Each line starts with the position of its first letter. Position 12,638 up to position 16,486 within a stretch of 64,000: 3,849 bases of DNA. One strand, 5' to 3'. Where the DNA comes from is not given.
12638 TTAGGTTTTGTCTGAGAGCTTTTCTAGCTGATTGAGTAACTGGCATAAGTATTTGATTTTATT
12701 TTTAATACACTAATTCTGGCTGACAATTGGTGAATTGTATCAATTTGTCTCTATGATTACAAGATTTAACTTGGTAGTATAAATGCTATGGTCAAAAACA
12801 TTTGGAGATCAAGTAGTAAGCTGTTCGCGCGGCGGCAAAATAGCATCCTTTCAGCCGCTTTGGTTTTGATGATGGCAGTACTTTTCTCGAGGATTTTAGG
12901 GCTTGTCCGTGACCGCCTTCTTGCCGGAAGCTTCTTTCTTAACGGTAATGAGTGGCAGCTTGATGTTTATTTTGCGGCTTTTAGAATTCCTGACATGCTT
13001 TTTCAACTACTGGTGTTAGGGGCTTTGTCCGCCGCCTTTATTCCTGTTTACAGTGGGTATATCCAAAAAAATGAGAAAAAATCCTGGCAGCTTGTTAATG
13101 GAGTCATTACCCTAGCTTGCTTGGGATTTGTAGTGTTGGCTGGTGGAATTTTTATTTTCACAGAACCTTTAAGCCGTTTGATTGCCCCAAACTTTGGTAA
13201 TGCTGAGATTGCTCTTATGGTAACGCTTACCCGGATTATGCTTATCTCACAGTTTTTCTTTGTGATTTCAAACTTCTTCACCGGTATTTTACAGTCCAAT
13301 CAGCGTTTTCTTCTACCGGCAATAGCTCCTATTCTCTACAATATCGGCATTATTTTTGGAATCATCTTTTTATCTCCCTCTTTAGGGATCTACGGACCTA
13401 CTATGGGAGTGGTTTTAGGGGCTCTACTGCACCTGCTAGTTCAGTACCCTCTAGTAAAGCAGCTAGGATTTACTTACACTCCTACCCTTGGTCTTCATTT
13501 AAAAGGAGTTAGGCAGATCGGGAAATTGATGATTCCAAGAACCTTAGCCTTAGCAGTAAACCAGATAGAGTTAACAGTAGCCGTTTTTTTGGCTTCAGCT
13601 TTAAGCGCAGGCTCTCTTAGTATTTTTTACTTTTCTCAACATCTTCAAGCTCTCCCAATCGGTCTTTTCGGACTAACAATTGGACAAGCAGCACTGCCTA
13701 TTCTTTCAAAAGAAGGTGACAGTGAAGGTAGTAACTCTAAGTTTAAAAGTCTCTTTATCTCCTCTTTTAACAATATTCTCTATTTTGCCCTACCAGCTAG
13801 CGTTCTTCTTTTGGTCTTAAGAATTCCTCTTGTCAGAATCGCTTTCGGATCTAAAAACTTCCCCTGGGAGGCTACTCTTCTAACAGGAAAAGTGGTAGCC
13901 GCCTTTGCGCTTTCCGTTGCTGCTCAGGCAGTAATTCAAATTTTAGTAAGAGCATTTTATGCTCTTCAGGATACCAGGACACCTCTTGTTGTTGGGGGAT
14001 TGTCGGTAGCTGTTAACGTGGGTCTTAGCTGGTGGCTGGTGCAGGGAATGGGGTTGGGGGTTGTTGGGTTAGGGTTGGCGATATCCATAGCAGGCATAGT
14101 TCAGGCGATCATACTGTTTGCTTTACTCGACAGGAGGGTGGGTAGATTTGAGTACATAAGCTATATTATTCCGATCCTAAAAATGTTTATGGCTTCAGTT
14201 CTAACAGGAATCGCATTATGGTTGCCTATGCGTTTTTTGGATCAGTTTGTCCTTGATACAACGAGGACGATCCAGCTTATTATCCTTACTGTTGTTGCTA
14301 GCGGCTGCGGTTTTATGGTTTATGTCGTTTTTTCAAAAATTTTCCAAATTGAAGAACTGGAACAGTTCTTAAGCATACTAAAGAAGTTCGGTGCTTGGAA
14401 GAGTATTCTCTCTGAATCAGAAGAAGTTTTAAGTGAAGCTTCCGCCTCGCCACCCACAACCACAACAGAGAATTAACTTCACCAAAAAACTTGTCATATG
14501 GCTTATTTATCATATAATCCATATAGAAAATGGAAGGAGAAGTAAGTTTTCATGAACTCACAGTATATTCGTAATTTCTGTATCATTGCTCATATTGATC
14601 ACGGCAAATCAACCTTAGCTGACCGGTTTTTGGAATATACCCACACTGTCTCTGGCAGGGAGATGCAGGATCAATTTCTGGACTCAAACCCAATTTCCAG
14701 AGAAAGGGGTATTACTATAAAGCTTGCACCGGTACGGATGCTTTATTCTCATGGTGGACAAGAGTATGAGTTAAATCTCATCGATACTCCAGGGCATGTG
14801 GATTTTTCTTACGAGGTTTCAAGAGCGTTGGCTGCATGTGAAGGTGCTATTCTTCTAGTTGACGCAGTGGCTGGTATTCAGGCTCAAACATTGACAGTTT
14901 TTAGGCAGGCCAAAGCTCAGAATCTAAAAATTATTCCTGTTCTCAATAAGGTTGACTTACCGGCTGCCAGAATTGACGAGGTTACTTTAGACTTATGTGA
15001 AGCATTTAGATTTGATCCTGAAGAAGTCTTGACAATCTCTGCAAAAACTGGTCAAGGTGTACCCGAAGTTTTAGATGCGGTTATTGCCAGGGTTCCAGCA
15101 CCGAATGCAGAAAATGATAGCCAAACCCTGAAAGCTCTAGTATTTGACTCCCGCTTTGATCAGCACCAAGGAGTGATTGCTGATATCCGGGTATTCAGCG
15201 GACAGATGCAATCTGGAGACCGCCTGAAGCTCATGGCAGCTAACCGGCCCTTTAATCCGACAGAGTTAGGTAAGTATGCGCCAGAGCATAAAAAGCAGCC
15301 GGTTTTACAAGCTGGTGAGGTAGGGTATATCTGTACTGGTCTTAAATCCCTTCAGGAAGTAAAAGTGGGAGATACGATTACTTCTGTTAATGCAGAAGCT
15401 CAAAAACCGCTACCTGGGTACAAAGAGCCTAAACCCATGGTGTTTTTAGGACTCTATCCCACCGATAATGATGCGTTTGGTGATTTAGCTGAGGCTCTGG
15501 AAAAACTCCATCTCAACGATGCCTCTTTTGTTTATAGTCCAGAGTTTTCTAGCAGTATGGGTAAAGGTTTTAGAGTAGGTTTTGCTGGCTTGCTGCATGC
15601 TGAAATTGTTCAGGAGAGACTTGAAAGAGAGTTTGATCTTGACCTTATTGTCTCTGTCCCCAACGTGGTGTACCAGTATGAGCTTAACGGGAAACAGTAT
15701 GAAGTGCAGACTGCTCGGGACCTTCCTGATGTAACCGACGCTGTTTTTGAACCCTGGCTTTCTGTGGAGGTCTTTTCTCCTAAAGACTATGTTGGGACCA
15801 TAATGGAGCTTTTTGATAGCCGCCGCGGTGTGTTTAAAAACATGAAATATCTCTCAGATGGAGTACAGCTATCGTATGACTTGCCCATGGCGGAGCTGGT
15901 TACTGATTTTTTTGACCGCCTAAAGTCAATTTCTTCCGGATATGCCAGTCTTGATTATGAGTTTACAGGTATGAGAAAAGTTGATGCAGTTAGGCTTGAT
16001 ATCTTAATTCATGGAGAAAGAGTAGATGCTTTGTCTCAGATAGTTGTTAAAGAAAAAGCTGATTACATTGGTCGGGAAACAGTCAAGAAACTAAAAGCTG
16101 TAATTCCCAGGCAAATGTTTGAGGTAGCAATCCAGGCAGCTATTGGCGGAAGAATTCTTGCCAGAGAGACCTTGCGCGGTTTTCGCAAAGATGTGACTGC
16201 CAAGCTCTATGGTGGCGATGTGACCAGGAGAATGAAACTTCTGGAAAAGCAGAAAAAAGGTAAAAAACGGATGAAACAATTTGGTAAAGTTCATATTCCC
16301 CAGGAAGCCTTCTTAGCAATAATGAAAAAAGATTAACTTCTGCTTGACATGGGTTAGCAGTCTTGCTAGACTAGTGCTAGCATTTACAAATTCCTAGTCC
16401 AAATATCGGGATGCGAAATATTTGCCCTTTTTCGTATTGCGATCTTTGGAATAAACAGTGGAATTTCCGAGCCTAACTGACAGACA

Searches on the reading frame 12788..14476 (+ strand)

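Call 91: search_protein_families(library=pfam, proteins=[window:12788-14476:+], max_evalue=0.0001)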
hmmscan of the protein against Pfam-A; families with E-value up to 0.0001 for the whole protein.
window:12788-14476:+ (562 aa): 1 family
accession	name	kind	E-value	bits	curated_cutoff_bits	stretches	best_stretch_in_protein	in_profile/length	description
PF03023.19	MurJ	-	5.8e-85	286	27.4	1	55-489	8-442/451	Lipid II flippase MurJ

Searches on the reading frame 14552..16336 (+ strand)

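Call 91: search_protein_families(library=pfam, proteins=[window:14552-16336:+], max_evalue=0.0001)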
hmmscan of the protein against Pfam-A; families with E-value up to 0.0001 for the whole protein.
window:14552-16336:+ (594 aa): 6 families
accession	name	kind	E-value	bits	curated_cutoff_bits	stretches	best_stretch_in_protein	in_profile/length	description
PF00009.33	GTP_EFTU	-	2.9e-54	184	26.5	1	6-182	3-187/188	Elongation factor Tu GTP binding domain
PF06421.17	LepA_C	-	2.7e-46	156.5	29.7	1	486-592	1-107/107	GTP-binding protein LepA C-terminus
PF00679.30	EFG_C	-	9.4e-22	77.3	27.9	1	398-483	2-87/89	Elongation factor G C-terminus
PF03144.31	GTP_EFTU_D2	-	1.5e-10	41.8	30.3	1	207-277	1-73/73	Elongation factor Tu domain 2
PF22042.2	EF-G_D2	-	3.9e-06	27.3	27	1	193-235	2-39/84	Elongation factor G domain 2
PF14492.12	EFG_III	-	7.6e-05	23.1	27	0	293-367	2-73/75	Elongation Factor G, domain III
